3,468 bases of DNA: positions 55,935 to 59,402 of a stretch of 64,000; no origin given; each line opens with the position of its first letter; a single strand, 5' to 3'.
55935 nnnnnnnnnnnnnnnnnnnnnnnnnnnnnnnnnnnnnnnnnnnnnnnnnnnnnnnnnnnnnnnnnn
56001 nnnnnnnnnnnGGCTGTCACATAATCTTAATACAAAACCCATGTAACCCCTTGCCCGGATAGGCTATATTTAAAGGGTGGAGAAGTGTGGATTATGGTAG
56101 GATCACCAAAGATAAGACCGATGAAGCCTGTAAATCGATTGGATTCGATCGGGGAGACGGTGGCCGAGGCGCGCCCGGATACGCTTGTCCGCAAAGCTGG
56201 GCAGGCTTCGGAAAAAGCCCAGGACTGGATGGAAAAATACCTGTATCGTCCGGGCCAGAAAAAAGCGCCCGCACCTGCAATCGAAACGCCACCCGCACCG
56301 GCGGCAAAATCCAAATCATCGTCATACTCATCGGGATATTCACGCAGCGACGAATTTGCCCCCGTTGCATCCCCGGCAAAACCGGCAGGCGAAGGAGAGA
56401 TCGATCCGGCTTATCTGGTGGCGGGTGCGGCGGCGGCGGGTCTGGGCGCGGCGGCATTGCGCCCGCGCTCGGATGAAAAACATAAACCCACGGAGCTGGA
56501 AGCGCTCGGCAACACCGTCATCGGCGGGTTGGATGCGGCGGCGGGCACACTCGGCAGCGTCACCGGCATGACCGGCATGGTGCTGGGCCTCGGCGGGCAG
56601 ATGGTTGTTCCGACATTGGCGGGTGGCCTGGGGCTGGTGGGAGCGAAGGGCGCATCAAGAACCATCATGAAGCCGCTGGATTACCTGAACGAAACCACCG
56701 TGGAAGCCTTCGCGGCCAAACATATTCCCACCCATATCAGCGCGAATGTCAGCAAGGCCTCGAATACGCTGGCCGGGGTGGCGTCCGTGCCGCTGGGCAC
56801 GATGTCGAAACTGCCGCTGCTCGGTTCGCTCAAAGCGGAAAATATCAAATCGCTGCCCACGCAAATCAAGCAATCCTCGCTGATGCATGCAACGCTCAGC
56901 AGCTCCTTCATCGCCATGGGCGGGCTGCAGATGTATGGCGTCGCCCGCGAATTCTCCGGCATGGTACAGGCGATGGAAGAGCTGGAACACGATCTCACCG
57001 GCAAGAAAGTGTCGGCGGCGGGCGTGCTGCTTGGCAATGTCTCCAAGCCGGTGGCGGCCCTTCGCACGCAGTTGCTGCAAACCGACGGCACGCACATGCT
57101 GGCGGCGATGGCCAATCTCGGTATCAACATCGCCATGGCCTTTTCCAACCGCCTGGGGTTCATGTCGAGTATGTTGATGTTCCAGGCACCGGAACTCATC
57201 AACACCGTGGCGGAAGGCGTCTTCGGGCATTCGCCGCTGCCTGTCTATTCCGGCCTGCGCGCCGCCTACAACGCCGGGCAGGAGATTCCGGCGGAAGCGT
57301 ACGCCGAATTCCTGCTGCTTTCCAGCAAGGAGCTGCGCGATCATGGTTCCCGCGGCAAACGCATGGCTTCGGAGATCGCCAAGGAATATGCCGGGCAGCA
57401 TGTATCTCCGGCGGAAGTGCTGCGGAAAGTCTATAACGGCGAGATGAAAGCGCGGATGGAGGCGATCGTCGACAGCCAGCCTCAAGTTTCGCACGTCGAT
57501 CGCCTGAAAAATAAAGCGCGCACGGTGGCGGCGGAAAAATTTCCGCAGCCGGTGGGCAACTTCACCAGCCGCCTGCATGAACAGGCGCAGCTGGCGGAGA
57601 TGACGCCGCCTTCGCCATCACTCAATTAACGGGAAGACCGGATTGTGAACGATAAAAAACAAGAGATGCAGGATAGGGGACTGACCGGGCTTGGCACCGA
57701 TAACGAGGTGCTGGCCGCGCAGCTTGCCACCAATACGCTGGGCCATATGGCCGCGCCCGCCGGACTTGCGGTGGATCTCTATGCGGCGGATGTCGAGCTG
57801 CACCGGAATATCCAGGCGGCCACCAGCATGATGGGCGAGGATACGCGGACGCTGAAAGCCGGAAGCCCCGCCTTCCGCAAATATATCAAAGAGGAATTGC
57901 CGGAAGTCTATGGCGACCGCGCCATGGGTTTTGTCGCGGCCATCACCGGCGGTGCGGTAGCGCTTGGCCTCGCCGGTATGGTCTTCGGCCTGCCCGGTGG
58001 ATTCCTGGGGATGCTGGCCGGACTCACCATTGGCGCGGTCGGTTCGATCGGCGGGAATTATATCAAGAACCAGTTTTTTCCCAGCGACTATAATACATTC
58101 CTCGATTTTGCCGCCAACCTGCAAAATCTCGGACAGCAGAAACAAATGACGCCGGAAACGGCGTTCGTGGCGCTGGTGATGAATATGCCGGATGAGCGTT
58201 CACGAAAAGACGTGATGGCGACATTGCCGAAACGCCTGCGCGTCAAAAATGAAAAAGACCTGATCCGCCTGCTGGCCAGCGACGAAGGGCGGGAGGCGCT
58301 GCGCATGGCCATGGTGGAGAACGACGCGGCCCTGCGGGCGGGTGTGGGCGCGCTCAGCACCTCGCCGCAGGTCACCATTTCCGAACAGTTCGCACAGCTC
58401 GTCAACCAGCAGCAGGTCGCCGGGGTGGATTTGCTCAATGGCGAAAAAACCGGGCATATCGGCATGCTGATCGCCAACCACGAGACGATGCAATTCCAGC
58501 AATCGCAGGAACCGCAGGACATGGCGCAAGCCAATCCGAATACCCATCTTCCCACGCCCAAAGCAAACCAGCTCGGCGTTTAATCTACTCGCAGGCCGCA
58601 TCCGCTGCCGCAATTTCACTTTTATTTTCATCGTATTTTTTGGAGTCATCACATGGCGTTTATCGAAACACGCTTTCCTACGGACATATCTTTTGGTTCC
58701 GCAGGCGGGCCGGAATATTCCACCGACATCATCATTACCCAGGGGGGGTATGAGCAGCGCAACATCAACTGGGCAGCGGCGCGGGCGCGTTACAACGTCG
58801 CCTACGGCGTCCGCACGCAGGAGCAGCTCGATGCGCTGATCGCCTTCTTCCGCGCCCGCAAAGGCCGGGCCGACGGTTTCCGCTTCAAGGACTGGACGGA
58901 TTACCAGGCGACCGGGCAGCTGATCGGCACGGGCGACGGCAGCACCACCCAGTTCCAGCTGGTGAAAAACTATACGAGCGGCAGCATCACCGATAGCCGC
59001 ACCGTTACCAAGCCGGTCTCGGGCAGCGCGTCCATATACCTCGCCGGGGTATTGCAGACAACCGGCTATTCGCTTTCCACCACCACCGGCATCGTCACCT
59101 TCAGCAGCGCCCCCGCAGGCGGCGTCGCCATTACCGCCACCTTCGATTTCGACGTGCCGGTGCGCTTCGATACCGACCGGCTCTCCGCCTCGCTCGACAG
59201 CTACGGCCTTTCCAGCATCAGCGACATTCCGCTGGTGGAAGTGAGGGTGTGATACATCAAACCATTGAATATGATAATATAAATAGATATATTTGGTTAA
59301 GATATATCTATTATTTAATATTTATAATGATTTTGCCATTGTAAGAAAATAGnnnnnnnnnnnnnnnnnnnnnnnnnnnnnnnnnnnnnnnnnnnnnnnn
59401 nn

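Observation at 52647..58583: Four-gene operon of large orphan proteins occupying the tape-measure position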

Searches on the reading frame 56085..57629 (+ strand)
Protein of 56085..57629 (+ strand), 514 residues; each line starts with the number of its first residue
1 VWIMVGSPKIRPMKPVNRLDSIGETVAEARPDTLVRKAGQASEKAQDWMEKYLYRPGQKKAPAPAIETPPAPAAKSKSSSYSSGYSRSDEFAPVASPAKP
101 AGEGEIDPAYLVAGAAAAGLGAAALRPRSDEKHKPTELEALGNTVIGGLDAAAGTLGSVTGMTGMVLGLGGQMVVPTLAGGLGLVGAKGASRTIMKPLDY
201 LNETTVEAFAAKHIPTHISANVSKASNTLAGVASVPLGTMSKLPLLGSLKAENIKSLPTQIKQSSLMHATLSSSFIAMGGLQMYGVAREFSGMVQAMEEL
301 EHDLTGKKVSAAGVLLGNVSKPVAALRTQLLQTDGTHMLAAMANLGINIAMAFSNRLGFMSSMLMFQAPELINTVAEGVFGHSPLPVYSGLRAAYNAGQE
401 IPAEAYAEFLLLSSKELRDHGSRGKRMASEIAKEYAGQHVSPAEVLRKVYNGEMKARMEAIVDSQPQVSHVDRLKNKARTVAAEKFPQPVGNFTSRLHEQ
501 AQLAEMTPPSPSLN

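Call 4: search_protein_families(library=pfam, proteins=[window:56085-57629:+], max_evalue=0.1)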
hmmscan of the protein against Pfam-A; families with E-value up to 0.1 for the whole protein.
window:56085-57629:+ (514 aa): 0 families

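Call 5: search_protein_families(library=phrogs, proteins=[window:56085-57629:+], max_evalue=0.1)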
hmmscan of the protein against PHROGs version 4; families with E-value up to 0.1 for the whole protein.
window:56085-57629:+ (514 aa): 2 families
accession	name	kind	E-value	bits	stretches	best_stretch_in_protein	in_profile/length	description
phrog_305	-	tail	0.0055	16.3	1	110-211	145-230/1001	tail length tape measure protein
phrog_27578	-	unknown function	0.013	15.7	1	221-263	187-230/275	-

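Call 8: find_related_loci(query=window:56085-57629:+, collection=genome_contigs, flank=10000)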
Query window:56085-57629:+ (514 aa) in genome_contigs; peptide patterns used: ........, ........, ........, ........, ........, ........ (x = any residue, [..] = any of these).
39 stretches matched a pattern, but none encodes a relative of the query by tblastn (E <= 1e-3).

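Call 10: find_homologous_proteins(query=window:56085-57629:+, max_evalue=0.001)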
Query window:56085-57629:+ (514 aa): 1 proteins with E <= 0.001 among 8000 candidates.
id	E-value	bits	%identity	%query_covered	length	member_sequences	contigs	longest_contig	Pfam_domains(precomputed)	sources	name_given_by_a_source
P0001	0.0e+0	1076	100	98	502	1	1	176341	-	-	-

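Call 24: search_protein_families(library=ncbifam, proteins=[window:56085-57629:+], max_evalue=0.1)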
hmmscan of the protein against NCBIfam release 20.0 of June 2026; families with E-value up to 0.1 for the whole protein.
window:56085-57629:+ (514 aa): 0 families

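Call 45: search_solved_structures(query=A4, max_evalue=1)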
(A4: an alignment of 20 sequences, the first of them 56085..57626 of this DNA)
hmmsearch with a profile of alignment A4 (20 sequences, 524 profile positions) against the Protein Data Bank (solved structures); distinct sequences matched with E-value up to 1: 8.
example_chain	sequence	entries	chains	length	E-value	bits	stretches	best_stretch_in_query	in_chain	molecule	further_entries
8uzp_M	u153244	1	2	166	0.031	17.1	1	105-215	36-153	stem_mimetic_01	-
1ya9_A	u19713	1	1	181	0.037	16.8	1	105-213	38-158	Apolipoprotein E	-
2lse_A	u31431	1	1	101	0.62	12.8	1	165-238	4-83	Four Helix Bundle Protein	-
5tpt_A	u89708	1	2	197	0.63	12.7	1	454-513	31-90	Amyloid-like protein 2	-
1av1_A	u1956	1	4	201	0.88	12.2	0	133-243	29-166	APOLIPOPROTEIN A-I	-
4v6m_A0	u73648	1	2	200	0.89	12.2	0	133-243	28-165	Apolipoprotein A-I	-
6pts_A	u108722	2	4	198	0.89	12.2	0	133-243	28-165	Apolipoprotein A-I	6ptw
2msc_A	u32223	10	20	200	0.9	12.2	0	133-243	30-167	Apolipoprotein A-I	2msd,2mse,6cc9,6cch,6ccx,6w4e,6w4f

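Call 70: search_dna_similar(query=window:56085-57626:+, collection=phages, mode=protein, max_evalue=0.01, max_rows=10)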
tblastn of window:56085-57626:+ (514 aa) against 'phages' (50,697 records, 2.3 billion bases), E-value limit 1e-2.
No match.

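Call 79: search_protein_families(library=padloc, proteins=[window:56085-57626:+], max_evalue=0.1)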
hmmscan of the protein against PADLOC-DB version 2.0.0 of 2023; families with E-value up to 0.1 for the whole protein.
window:56085-57626:+ (514 aa): 0 families

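Call 93: search_protein_families(library=pfam, alignment_id=A4, max_evalue=0.01)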
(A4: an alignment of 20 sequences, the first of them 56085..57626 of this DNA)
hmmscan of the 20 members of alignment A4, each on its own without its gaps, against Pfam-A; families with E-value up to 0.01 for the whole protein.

A. member 1, window:56085-57626:+ (514 aa): 0 families

B. families by the number of members that match (of 20 scanned): 1 family
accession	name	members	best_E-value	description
PF20229.3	ChrB_N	1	0.0084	Protein ChrB, N-terminal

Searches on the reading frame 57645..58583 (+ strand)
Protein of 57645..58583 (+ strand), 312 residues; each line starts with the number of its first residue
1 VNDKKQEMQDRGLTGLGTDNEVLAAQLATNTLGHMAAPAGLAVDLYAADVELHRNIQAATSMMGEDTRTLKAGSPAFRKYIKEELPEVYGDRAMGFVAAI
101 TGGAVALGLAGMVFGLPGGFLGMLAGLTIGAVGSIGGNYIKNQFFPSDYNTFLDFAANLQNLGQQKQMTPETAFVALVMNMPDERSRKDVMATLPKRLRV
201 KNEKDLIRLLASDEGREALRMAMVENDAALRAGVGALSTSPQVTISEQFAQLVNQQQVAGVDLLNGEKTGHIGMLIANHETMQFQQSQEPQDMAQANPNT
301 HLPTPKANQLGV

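Call 4: search_protein_families(library=pfam, proteins=[window:57645-58583:+], max_evalue=0.1)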
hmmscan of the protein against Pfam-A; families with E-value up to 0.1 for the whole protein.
window:57645-58583:+ (312 aa): 1 family
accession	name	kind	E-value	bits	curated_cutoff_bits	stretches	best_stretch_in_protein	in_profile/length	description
PF04206.17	MtrE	-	0.00053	19.9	26.6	1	23-138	64-177/271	Tetrahydromethanopterin S-methyltransferase, subunit E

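Call 5: search_protein_families(library=phrogs, proteins=[window:57645-58583:+], max_evalue=0.1)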
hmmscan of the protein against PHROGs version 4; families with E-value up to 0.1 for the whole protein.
window:57645-58583:+ (312 aa): 1 family
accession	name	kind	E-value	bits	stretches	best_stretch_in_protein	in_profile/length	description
phrog_16692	-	unknown function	0.036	13.4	1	93-143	715-766/1107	-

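Call 24: search_protein_families(library=ncbifam, proteins=[window:57645-58583:+], max_evalue=0.1)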
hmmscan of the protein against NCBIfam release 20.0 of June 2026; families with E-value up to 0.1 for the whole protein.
window:57645-58583:+ (312 aa): 1 family
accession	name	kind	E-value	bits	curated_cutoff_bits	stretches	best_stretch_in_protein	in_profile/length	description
TIGR01113.1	mtrE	equivalog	0.00032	20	238.35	1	23-138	64-177/283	tetrahydromethanopterin S-methyltransferase subunit E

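Call 46: search_solved_structures(query=A5, max_evalue=1)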
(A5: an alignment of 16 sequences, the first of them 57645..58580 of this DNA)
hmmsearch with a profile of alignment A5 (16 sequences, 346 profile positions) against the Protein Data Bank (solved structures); distinct sequences matched with E-value up to 1: 6.
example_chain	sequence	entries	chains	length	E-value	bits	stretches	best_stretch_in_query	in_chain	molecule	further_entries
7ojf_A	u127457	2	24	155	0.28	14.1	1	127-185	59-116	Outer membrane lipoprotein slyB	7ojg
7ajq_A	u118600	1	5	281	0.38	13.6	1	98-202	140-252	Biopolymer transport protein ExbB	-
6ye4_A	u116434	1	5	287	0.4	13.6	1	98-202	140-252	Biopolymer transport protein ExbB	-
6grk_A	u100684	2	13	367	0.62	12.9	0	118-189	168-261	AhlB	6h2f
6grj_G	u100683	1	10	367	0.67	12.8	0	118-189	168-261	AhlB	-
6fwv_A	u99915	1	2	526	0.9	12.4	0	271-309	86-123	Collagen Adhesion protein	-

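Call 71: search_dna_similar(query=window:57645-58580:+, collection=phages, mode=protein, max_evalue=0.01, max_rows=10)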
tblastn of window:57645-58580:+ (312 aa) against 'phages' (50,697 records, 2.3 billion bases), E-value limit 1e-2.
No match.

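Call 79: search_protein_families(library=padloc, proteins=[window:57645-58580:+], max_evalue=0.1)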
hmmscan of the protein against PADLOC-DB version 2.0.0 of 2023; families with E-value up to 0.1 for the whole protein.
window:57645-58580:+ (312 aa): 0 families

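Call 94: search_protein_families(library=pfam, alignment_id=A5, max_evalue=0.01)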
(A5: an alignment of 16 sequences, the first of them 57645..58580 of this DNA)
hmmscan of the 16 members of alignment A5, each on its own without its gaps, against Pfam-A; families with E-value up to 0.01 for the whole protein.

A. member 1, window:57645-58580:+ (312 aa): 1 family
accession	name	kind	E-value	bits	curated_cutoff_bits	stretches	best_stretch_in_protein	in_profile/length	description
PF04206.17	MtrE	-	0.00053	19.9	26.6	1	23-138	64-177/271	Tetrahydromethanopterin S-methyltransferase, subunit E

B. families by the number of members that match (of 16 scanned): 2 families
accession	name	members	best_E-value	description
PF04206.17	MtrE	1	0.00053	Tetrahydromethanopterin S-methyltransferase, subunit E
PF25699.1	AcrF8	1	0.0084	Anti-CRISPR protein AcrF8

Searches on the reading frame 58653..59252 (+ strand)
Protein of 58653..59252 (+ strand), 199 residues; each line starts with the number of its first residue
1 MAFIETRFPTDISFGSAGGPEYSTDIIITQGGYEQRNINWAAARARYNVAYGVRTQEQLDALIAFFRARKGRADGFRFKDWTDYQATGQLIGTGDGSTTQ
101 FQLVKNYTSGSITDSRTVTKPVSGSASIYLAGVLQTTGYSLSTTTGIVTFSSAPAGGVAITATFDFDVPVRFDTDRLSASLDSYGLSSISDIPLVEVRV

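Call 6: search_protein_families(library=pfam, proteins=[window:58653-59252:+], max_evalue=0.01)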
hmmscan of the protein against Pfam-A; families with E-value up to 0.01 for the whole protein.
window:58653-59252:+ (199 aa): 1 family
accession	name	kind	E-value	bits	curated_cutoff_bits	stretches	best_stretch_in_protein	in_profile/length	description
PF09343.15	DUF2460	-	1.6e-76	256.7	30.4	1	5-198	2-205/205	Conserved hypothetical protein 2217 (DUF2460)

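Call 7: search_protein_families(library=phrogs, proteins=[window:58653-59252:+], max_evalue=0.01)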
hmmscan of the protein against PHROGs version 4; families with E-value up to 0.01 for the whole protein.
window:58653-59252:+ (199 aa): 2 families
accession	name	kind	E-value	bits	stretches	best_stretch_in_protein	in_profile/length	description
phrog_2913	-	other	1.2e-80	272.3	1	1-198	102-298/306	glycoside hydrolase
phrog_11431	-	head and packaging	0.0085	15.8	0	113-165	94-148/578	virion structural protein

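Call 14: find_related_loci(query=window:58653-59252:+, collection=genome_contigs, flank=10000)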
Query window:58653-59252:+ (199 aa) in genome_contigs; peptide patterns used: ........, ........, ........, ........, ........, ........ (x = any residue, [..] = any of these).
600 stretches matched a pattern (row limit reached: there are more); 569 encode a relative of the query (tblastn E <= 1e-3); the best 80 are kept; 80 distinct loci.
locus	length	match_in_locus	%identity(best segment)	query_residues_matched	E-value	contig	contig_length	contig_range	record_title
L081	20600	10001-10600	75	1-199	2e-100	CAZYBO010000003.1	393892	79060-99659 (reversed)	MAG TPA_asm: uncultured Rickettsiales bacterium isolate SRP302895_co1_247 genome assembly, contig: NODE_29_length_393892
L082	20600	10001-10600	71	1-199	1e-99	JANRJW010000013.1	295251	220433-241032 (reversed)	MAG: Alphaproteobacteria bacterium isolate bins.290 k141_897110, whole genome shotgun sequence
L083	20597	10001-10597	71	1-199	4e-97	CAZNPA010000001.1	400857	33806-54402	MAG TPA_asm: uncultured Rickettsiales bacterium isolate binchicken_co199_43 genome assembly, contig: NODE_18_length_4008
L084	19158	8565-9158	71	2-199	1e-95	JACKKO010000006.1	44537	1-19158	MAG: Hyphomicrobiales bacterium isolate HK-STAS-PROT-67 HK-STAS-PROT-67_6, whole genome shotgun sequence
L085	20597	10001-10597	70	1-199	1e-95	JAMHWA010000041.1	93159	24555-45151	MAG: Alphaproteobacteria bacterium isolate UR_AS_maxbin.022 k201_1983655, whole genome shotgun sequence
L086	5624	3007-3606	70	1-199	3e-95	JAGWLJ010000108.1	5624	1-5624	MAG: Pseudomonadota bacterium isolate REEB182 contig-150_20804, whole genome shotgun sequence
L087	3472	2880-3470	68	1-198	5e-93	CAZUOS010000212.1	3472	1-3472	MAG TPA_asm: uncultured Azospirillum sp. isolate SRP135725_co3_511 genome assembly, contig: NODE_46339_length_3472_cov_8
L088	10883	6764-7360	71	1-199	7e-92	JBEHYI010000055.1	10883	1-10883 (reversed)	MAG: Pseudomonadota bacterium isolate ESF1.bin.40 NODE_6792_length_10883_cov_3.924054, whole genome shotgun sequence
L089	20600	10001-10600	67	1-199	2e-91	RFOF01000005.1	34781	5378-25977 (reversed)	MAG: Alphaproteobacteria bacterium isolate WB4_3_0983 contig_100_4, whole genome shotgun sequence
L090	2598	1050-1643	67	1-198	7e-94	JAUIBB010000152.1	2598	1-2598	MAG: Alphaproteobacteria bacterium isolate 6_bin.22 NODE_44245_length_2598_cov_0.966006, whole genome shotgun sequence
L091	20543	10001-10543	74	18-198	1e-90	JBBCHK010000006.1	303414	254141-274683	MAG: Alphaproteobacteria bacterium isolate S6_conc_bin.97 s2156.ctg002157l, whole genome shotgun sequence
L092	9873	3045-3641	63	1-199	6e-85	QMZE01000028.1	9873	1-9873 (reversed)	MAG: Archaeoglobales archaeon isolate B35_G2 B35_Guay2_scaffold_02273, whole genome shotgun sequence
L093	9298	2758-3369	61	2-199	6e-84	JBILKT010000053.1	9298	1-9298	MAG: Alphaproteobacteria bacterium isolate ME2017-07-14_3300042517_group7_bin76 Rohwer_bin1897_scaffold_5386_c1, whole g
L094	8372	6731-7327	60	1-199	2e-82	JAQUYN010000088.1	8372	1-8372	MAG: Alphaproteobacteria bacterium isolate STD2_238 NODE_34631_length_8372_cov_6.013584_Sandtown_D2, whole genome shotgu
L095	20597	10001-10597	60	1-199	2e-81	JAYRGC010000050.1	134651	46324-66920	MAG: Alphaproteobacteria bacterium isolate SH_SHASGE3bin.4 k141_1263734, whole genome shotgun sequence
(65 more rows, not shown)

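Call 23: search_protein_families(library=pfam, proteins=[L083:2537-2947:+, L083:2955-3260:+, L083:3486-3815:+, L091:2532-3656:+, L081:2300-2755:+], max_evalue=0.1)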
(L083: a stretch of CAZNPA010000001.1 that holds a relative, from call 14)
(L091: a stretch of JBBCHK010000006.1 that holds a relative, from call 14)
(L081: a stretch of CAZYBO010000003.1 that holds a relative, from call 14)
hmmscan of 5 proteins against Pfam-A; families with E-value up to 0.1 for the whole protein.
L083:2537-2947:+ (137 aa): 1 family
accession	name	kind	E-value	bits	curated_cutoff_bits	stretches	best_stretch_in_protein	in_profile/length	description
PF06199.17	Phage_tail_2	-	3.8e-30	105.1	23.8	1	3-134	1-132/132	Phage tail tube protein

L083:2955-3260:+ (102 aa): 3 families
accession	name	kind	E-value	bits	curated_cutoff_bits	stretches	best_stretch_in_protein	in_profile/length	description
PF11836.14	Phage_TAC_11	-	2.7e-12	47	27.8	1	7-98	1-95/96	Phage tail tube protein, GTA-gp10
PF08044.16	DUF1707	-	0.0027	18.2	27.6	1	41-68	14-41/53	DUF1707 SHOCT-like domain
PF15764.10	DUF4693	-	0.084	12.8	27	1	48-67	151-170/285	Domain of unknown function (DUF4693)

L083:3486-3815:+ (110 aa): 0 families

L091:2532-3656:+ (375 aa): 0 families

L081:2300-2755:+ (152 aa): 0 families

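Call 24: search_protein_families(library=ncbifam, proteins=[L083:2537-2947:+, L083:2955-3260:+, L083:3486-3815:+], max_evalue=0.1)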
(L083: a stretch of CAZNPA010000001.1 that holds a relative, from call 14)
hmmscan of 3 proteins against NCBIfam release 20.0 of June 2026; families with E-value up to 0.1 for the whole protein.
L083:2537-2947:+ (137 aa): 2 families
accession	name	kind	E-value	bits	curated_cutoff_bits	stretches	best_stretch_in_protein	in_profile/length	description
TIGR02126.1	phgtail_TP901_1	equivalog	8.3e-10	39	37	1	7-130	7-135/135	phage major tail protein, TP901-1 family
NF047353.1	tube_lmo2291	equivalog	0.0014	18.7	27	1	12-131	7-132/135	phage tail tube protein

L083:2955-3260:+ (102 aa): 1 family
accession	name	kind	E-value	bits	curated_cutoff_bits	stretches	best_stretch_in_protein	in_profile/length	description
TIGR01386.1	cztS_silS_copS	subfamily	0.076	12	292.55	1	44-100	183-238/457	heavy metal sensor histidine kinase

L083:3486-3815:+ (110 aa): 0 families

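Call 36: search_solved_structures(query=L081:2300-2755:+, max_evalue=10, show_alignments=2)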
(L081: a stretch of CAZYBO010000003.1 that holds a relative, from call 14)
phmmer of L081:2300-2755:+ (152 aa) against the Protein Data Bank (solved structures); distinct sequences matched with E-value up to 10: 3.
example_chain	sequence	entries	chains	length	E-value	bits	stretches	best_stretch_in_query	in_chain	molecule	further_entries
7y9n_A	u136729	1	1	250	0.02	18.6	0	36-84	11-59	Spike protein S2',5HB-H2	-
6ch2_D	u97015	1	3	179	0.43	14.3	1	34-80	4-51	Flagellar hook-associated protein 2,Flagellar protein FliT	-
7wxz_A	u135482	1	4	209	0.77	13.5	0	34-104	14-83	Spike protein S2'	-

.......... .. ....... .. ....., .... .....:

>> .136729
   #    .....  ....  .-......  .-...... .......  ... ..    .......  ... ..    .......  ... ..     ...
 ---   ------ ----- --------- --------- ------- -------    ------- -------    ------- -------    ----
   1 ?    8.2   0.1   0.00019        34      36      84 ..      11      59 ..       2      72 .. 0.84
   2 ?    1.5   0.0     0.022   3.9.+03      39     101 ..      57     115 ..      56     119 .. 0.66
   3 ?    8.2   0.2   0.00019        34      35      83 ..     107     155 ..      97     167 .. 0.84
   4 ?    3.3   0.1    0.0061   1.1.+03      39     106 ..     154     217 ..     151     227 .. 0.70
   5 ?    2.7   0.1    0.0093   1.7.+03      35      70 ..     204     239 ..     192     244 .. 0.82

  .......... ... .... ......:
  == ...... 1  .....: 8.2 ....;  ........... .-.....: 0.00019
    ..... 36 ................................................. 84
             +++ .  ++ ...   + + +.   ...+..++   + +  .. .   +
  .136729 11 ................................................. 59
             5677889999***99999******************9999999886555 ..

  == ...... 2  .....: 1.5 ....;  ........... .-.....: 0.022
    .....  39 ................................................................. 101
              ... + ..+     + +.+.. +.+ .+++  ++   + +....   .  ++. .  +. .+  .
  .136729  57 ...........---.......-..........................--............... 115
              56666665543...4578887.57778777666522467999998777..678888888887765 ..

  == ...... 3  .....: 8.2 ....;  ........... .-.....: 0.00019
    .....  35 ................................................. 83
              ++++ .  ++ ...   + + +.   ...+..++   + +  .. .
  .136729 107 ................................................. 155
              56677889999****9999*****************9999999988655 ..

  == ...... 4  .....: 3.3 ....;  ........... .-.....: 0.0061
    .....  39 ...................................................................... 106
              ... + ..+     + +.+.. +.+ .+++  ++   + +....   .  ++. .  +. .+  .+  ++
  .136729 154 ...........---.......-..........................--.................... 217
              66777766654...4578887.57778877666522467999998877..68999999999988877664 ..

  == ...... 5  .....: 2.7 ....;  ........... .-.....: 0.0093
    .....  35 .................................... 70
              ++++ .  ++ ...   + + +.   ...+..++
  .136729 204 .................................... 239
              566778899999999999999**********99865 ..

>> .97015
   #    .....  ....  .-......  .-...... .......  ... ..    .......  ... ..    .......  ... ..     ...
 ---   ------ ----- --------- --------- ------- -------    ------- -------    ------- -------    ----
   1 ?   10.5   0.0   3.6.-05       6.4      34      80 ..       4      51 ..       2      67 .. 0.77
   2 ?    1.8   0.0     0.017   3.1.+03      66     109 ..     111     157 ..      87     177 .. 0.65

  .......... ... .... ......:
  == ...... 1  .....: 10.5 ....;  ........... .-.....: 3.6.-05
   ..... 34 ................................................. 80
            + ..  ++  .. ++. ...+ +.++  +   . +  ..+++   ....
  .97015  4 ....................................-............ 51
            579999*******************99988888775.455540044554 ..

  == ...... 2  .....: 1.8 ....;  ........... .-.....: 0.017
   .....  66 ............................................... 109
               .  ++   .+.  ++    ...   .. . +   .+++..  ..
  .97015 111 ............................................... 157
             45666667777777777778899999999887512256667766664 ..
